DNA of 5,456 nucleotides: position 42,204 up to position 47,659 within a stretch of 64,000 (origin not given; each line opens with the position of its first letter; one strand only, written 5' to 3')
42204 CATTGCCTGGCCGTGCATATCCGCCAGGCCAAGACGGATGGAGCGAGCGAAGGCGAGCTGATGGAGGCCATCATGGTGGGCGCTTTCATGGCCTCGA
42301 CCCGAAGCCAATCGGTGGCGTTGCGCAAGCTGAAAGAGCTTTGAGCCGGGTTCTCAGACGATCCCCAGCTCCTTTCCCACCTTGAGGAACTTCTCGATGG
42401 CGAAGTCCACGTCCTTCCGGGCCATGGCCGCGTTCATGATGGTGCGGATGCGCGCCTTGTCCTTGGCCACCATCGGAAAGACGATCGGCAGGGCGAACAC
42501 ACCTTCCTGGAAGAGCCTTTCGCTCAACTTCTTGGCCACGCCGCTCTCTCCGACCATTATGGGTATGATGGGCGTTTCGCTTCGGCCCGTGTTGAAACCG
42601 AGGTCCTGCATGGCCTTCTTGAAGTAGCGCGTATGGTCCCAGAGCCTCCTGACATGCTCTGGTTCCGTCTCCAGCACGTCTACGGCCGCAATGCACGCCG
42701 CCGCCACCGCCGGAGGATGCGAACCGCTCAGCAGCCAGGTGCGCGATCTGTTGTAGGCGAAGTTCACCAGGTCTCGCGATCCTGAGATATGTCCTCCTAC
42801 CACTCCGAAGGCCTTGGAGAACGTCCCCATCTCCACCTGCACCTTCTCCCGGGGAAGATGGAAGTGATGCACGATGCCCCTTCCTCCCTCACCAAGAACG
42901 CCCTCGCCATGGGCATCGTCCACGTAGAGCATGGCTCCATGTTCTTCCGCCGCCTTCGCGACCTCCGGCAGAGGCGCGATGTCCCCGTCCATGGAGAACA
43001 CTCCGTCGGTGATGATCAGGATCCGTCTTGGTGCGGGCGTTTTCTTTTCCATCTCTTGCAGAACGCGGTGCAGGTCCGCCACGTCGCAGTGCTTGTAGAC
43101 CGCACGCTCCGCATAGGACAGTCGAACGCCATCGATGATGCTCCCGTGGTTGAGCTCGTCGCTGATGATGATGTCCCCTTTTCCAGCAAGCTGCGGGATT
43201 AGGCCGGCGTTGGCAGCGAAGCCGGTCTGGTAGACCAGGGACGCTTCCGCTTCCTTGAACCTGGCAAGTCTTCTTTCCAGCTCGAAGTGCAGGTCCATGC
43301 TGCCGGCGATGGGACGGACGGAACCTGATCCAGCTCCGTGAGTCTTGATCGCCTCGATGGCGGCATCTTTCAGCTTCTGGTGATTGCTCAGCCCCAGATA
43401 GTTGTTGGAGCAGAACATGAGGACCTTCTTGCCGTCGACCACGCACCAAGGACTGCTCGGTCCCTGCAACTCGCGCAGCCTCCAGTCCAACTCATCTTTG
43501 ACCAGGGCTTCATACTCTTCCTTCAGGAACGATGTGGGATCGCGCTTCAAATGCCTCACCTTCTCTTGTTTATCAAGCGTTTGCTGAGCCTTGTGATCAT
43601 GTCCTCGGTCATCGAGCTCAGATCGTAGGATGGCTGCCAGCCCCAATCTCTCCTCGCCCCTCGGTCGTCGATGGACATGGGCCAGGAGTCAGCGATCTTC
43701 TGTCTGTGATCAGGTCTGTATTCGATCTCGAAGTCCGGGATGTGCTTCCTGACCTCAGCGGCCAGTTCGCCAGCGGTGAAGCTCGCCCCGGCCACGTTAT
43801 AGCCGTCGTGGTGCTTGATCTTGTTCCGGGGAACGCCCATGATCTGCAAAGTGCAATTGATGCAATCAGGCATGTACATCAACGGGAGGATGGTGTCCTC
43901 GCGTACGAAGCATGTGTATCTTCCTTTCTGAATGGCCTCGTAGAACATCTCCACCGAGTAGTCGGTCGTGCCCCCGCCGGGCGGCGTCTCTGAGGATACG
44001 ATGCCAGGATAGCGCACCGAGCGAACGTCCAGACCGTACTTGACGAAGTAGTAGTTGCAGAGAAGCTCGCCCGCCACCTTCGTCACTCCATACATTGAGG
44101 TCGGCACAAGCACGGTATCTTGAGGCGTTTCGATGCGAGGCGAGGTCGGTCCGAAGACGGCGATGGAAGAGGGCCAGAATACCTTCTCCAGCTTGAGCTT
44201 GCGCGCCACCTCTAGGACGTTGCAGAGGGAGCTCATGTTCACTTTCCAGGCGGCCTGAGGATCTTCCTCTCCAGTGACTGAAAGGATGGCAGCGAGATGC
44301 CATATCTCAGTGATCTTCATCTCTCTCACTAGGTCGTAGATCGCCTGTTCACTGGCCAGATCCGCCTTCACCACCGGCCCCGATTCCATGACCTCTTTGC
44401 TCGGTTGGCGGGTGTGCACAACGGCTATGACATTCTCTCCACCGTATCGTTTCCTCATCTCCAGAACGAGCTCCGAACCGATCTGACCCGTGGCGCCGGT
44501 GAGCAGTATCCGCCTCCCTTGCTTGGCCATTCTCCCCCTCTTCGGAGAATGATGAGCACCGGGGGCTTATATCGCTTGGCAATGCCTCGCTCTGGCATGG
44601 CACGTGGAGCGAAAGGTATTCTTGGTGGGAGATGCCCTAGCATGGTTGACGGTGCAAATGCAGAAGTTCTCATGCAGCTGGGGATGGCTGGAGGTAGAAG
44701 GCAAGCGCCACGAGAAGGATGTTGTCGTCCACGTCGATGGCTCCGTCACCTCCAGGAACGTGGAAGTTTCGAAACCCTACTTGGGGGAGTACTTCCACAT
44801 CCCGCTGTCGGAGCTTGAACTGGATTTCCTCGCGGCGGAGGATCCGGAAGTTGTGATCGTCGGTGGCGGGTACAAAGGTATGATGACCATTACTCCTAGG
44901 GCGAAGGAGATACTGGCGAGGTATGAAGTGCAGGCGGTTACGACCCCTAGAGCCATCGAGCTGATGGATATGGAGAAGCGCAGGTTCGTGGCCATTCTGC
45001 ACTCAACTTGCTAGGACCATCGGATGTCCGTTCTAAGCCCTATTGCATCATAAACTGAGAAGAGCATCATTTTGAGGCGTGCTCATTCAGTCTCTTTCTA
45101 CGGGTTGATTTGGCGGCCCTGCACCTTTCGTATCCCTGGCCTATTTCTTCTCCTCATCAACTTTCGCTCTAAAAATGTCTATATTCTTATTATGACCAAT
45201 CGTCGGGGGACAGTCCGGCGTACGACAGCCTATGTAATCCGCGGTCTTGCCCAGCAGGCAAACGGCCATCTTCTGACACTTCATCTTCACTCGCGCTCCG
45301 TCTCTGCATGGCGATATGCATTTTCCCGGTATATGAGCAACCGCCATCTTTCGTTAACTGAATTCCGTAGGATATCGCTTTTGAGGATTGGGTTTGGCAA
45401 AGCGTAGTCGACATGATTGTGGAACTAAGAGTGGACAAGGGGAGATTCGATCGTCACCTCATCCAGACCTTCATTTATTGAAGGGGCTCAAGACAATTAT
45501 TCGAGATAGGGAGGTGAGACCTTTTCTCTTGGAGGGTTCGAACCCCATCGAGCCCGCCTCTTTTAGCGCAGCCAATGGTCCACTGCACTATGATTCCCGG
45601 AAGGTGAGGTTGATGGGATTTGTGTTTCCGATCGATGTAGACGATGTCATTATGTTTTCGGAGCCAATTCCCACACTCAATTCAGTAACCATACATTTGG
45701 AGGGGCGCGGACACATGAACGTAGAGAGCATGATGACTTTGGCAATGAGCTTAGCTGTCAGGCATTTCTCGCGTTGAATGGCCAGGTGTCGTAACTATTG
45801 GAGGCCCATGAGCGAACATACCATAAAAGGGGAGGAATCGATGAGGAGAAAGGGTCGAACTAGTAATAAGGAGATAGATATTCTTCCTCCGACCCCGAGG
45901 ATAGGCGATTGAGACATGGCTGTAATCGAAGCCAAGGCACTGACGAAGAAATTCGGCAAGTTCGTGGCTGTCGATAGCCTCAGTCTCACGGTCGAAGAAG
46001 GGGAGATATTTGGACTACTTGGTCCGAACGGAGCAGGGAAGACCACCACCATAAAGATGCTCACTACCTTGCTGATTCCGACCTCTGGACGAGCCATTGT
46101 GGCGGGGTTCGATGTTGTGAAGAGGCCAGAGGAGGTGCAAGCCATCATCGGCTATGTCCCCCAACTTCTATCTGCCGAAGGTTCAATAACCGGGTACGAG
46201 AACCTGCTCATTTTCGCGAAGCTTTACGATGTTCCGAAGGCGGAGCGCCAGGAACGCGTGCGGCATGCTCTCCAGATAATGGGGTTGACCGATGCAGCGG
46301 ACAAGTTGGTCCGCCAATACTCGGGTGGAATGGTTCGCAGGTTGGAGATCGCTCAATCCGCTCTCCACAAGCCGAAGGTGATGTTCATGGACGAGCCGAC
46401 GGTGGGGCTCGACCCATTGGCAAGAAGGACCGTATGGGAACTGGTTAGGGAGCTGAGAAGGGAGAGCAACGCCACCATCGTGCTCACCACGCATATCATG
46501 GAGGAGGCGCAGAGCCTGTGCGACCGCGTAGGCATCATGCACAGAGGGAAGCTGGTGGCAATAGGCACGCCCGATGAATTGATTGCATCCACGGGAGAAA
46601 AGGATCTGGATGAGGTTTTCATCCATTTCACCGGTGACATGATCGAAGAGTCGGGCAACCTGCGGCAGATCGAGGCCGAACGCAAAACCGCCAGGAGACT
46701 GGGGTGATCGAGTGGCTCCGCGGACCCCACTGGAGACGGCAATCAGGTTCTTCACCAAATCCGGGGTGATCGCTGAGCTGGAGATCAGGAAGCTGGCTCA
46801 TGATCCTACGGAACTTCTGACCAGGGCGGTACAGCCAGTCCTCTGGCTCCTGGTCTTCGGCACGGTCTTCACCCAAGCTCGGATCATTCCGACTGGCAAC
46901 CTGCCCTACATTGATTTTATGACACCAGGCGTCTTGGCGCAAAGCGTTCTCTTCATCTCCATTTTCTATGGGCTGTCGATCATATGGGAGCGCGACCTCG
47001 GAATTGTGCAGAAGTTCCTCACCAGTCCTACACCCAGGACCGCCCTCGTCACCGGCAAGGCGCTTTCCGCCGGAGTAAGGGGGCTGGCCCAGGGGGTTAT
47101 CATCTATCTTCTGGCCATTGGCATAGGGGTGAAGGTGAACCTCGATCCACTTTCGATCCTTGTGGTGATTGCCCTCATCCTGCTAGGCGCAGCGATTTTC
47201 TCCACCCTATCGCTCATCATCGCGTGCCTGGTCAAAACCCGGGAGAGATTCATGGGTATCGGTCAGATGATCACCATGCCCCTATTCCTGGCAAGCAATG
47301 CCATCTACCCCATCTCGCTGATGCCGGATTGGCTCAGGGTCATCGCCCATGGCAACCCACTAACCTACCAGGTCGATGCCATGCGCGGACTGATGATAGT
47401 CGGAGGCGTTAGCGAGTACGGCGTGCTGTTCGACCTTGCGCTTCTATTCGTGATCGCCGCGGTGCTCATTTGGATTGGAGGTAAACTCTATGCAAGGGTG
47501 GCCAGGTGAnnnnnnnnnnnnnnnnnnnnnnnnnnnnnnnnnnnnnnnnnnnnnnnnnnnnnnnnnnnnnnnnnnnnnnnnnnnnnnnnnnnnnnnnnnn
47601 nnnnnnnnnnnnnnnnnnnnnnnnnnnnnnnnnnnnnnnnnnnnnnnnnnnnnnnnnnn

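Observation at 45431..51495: Three direct copies of the tRNA-Ala(CGC) 3' end delimit two tandem accessory modules with no recognisable integrase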

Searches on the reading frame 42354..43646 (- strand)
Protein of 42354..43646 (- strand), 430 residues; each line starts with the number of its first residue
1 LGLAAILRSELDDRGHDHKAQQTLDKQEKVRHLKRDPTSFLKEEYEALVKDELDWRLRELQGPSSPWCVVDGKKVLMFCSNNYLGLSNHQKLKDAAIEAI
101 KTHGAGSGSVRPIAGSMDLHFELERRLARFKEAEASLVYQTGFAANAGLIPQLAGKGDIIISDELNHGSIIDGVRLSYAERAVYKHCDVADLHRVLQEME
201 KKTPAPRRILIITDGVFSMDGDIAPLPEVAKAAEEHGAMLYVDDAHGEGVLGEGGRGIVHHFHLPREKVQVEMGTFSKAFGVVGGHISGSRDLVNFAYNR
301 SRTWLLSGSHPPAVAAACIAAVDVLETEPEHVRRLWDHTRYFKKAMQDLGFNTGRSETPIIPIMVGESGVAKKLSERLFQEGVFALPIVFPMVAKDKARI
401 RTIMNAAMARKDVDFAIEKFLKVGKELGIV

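Call 11: search_protein_families(library=pfam, proteins=[window:42354-43646:-], max_evalue=0.01)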
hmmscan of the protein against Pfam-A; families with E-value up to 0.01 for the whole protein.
window:42354-43646:- (430 aa): 2 families
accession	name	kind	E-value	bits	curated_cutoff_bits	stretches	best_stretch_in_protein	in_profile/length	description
PF00155.27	Aminotran_1_2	-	1e-57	196.4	19.7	1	74-419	2-360/361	Aminotransferase class I and II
PF01053.26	Cys_Met_Meta_PP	-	5.4e-06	25.6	27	1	121-251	55-181/381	Cys/Met metabolism PLP-dependent enzyme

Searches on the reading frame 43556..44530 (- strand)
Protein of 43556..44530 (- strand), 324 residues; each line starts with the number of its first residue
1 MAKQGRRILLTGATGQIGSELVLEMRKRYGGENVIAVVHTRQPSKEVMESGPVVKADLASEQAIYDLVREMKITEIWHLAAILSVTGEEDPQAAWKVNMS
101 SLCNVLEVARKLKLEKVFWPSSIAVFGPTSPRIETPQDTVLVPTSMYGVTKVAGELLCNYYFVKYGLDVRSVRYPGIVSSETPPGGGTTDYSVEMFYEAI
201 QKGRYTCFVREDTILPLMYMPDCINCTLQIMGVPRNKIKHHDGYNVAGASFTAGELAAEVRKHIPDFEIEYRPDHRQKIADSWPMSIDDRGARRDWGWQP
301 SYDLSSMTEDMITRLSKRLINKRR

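Call 11: search_protein_families(library=pfam, proteins=[window:43556-44530:-], max_evalue=0.01)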
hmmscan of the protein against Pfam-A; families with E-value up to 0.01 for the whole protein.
window:43556-44530:- (324 aa): 7 families
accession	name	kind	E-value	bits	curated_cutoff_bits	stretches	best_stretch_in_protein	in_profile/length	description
PF01370.27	Epimerase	-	9.2e-30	104.3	20.9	1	8-246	1-239/240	NAD dependent epimerase/dehydratase family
PF16363.11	GDP_Man_Dehyd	-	8.7e-24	85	27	1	9-311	1-332/332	GDP-mannose 4,6 dehydratase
PF04321.23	RmlD_sub_bind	-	5.8e-15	55.5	27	1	7-157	2-135/287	RmlD substrate binding domain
PF07993.18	NAD_binding_4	-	3.2e-13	49.9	20.1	1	71-212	87-242/258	Male sterility protein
PF01073.25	3Beta_HSD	-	1.8e-09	37.5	22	1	10-133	2-129/280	3-beta hydroxysteroid dehydrogenase/isomerase family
PF02719.21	Polysacc_synt_2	-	1.1e-08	35.1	20.2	1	8-180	1-174/293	Polysaccharide biosynthesis protein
PF13460.12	NAD_binding_10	-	3e-05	24.4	27.2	1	12-134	1-110/184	NAD(P)H-binding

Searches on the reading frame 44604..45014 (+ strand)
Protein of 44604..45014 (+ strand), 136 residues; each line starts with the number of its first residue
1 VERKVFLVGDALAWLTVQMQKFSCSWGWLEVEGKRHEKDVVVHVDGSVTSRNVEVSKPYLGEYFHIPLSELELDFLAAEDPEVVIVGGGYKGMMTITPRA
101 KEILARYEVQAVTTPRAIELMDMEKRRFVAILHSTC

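Call 11: search_protein_families(library=pfam, proteins=[window:44604-45014:+], max_evalue=0.01)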
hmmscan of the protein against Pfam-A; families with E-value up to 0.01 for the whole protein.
window:44604-45014:+ (136 aa): 1 family
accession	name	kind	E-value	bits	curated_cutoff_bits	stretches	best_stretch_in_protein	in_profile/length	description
PF04430.19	DUF498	-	6.3e-08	33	33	1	23-133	3-109/109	Protein of unknown function (DUF498/DUF598)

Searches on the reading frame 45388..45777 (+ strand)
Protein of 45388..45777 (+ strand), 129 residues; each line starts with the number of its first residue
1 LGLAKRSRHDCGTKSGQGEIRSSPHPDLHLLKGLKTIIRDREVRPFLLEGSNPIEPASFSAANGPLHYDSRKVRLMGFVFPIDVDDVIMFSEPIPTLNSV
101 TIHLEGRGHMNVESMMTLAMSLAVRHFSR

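Call 9: search_protein_families(library=pfam, proteins=[window:45388-45777:+], max_evalue=0.1)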
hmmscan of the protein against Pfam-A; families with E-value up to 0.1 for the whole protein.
window:45388-45777:+ (129 aa): 0 families

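Call 16: search_protein_families(library=pfam, proteins=[window:45388-45777:+], max_evalue=10)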
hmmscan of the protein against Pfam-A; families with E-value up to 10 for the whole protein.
window:45388-45777:+ (129 aa): 0 families

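Call 17: search_protein_families(library=phrogs, proteins=[window:45388-45777:+], max_evalue=1)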
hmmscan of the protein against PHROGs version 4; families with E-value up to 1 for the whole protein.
window:45388-45777:+ (129 aa): 0 families

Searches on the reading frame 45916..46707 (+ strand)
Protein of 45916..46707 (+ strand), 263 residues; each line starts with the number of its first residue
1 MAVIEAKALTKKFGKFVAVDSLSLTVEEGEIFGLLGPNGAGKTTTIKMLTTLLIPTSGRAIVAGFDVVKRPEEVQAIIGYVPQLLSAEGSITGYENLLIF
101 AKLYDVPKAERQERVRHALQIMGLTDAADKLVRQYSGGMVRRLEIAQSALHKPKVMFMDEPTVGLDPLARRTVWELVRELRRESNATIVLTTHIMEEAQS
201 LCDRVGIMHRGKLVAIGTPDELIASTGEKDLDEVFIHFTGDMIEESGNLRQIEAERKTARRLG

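Call 9: search_protein_families(library=pfam, proteins=[window:45916-46707:+], max_evalue=0.1)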
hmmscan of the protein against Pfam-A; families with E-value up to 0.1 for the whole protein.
window:45916-46707:+ (263 aa): 14 families
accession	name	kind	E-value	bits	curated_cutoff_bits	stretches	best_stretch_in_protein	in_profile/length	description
PF00005.33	ABC_tran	-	3.5e-30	105.8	25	1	20-162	2-136/137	ABC transporter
PF13304.12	AAA_21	-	1.3e-12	48.9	27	2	148-194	254-299/304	AAA domain, putative AbiEii toxin, Type IV TA system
PF00004.35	AAA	-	0.0014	19.5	21.2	0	34-52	3-21/131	ATPase family associated with various cellular activities (AAA)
PF13555.12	AAA_29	-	0.0025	18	27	1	26-57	19-50/61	P-loop containing region of AAA domain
PF13175.12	AAA_15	-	0.0044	17.1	32.1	0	151-193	327-369/374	AAA ATPase domain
PF13476.12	AAA_23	-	0.0068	17.5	27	1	13-53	7-43/201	AAA domain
PF20720.3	nSTAND3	-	0.0072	16.5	27.2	0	34-55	22-43/155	Novel STAND NTPase 3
PF13401.12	AAA_22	-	0.0083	16.9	27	1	34-189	10-119/130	AAA domain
PF13514.12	AAA_27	-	0.0085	16.1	22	1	11-53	9-50/206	AAA domain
PF13479.12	AAA_24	-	0.017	15.4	27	0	34-84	7-58/195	AAA domain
PF00448.28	SRP54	-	0.02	15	22.7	1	34-67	6-39/196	SRP54-type protein, GTPase domain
PF13604.12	AAA_30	-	0.029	14.5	27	1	28-61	17-49/191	AAA domain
PF02463.25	SMC_N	-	0.046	13.6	40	0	32-48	27-43/220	RecF/RecN/SMC N terminal domain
PF03215.21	Rad17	-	0.051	14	23.8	1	21-55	37-71/186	Rad17 P-loop domain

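Call 92: search_protein_families(library=ncbifam, proteins=[window:45916-46707:+], max_evalue=0.001)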
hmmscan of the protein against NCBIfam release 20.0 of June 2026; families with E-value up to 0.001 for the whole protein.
window:45916-46707:+ (263 aa): 183 families (the best 25 are shown)
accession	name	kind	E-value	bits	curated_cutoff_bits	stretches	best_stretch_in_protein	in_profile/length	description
TIGR01188.1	drrA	subfamily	2.4e-91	306.2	312.45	1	11-231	1-220/302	daunorubicin resistance ABC transporter, ATP-binding protein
NF033858.1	ABC2_perm_RbbA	equivalog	1.5e-75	254.8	1050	1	3-252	266-514/909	ribosome-associated ATPase/putative transporter RbbA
NF010060.0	PRK13537.1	equivalog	2.5e-60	204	521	1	2-235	14-246/314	nodulation factor ABC transporter ATP-binding protein NodI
TIGR03864.1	PQQ_ABC_ATP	hypoth_equivalog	1.1e-59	201.8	302.25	1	4-239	2-236/236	ABC transporter, ATP-binding subunit, PQQ-dependent alcohol dehydrogenase system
NF010059.0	PRK13536.1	equivalog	2e-55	187.9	549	1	3-225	43-264/342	nodulation factor ABC transporter ATP-binding protein NodI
TIGR03522.1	GldA_ABC_ATP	equivalog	4.7e-55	187.2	402.6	1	4-230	3-227/301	gliding motility-associated ABC transporter ATP-binding subunit GldA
TIGR01288.1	nodI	equivalog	1.1e-53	182.2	424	1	4-229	5-229/303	nodulation factor ABC transporter ATP-binding protein NodI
TIGR01257.1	rim_protein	equivalog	7.4e-48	162.4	4012.85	1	16-228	1952-2163/2272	rim ABC transporter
TIGR01186.1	proV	subfamily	1.5e-47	162.4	326.6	1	11-237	1-231/363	betaine/proline/choline family ABC transporter ATP-binding protein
TIGR03740.1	galliderm_ABC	subfamily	5.8e-46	157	309.75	1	5-236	2-219/223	lantibiotic protection ABC transporter ATP-binding subunit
TIGR04406.1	LPS_export_lptB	equivalog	9.9e-45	152.7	240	1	4-228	2-228/239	LPS export ABC transporter ATP-binding protein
NF008513.0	PRK11432.1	equivalog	3.4e-42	144.6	496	1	4-225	7-227/351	ferric ABC transporter ATP-binding protein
TIGR00968.1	3a0106s01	subfamily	3e-41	141.5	342.75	1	5-225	2-221/237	sulfate ABC transporter ATP-binding protein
NF040840.2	tungstate_WtpC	equivalog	3.1e-41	141.8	440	1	4-232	2-228/347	tungstate ABC transporter ATP-binding protein WtpC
NF006987.0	PRK09452.1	equivalog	1.1e-40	139.5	482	1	2-223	16-236/378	spermidine/putrescine ABC transporter ATP-binding protein PotA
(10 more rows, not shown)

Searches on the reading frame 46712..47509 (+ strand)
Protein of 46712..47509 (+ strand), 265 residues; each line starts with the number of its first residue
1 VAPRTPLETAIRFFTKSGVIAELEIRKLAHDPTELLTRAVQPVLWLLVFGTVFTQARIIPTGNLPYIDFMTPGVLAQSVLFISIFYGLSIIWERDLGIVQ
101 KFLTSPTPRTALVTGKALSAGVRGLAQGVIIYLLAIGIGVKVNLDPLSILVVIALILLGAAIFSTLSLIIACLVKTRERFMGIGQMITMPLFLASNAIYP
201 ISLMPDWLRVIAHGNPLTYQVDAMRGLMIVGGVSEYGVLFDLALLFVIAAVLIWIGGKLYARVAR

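Call 9: search_protein_families(library=pfam, proteins=[window:46712-47509:+], max_evalue=0.1)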
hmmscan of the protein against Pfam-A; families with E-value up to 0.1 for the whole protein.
window:46712-47509:+ (265 aa): 4 families
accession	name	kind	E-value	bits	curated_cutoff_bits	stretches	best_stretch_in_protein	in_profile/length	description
PF01061.29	ABC2_membrane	-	2.2e-39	135.6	26.9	1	24-228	10-210/211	ABC-2 type transporter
PF12698.13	ABC2_membrane_3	-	8.2e-20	71.6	31.6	1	64-256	158-345/347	ABC-2 family transporter protein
PF12679.13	ABC2_membrane_2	-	0.0012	18.6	27.2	1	89-198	89-202/283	ABC-2 family transporter protein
PF12730.13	ABC2_membrane_4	-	0.0029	18.1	27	1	37-182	21-168/179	ABC-2 family transporter protein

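Call 92: search_protein_families(library=ncbifam, proteins=[window:46712-47509:+], max_evalue=0.001)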
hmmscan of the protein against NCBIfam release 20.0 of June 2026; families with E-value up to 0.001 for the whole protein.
window:46712-47509:+ (265 aa): 10 families
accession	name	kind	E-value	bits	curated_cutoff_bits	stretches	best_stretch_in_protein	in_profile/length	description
TIGR01247.1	drrB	subfamily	5.4e-40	137.5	223.05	1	24-256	2-232/236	daunorubicin resistance ABC transporter membrane protein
TIGR03861.1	phenyl_ABC_PedC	subfamily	1.1e-25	90.8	241.35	1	24-226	11-219/253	alcohol ABC transporter, permease protein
NF011648.0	PRK15066.1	subfamily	1.7e-19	70.4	225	1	34-257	28-246/257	ABC transporter permease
TIGR00025.1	Mtu_efflux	paralog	2.8e-13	50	146.9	1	74-251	46-225/238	ABC transporter efflux protein, DrrB family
TIGR01291.1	nodJ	subfamily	1.4e-12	47.7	206.65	1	34-253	25-242/253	ABC-2 type transporter, NodJ family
TIGR01248.1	drrC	subfamily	2.4e-09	37.5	165.65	1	80-228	2-149/152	daunorubicin resistance protein C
TIGR03062.1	pip_yhgE_Cterm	subfamily_domain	3.3e-09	36.6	102.2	1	108-254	58-200/208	YhgE/Pip family protein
NF033858.1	ABC2_perm_RbbA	equivalog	2e-06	26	1050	1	67-254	712-898/909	ribosome-associated ATPase/putative transporter RbbA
TIGR00956.1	3a01205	subfamily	0.00016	19.4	1959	1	13-224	400-607/1394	pleiotropic drug resistance family protein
NF050053.1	CapPschTportKpsM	equivalog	0.00056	19.9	300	1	130-249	119-234/257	capsule polysaccharide transporter KpsM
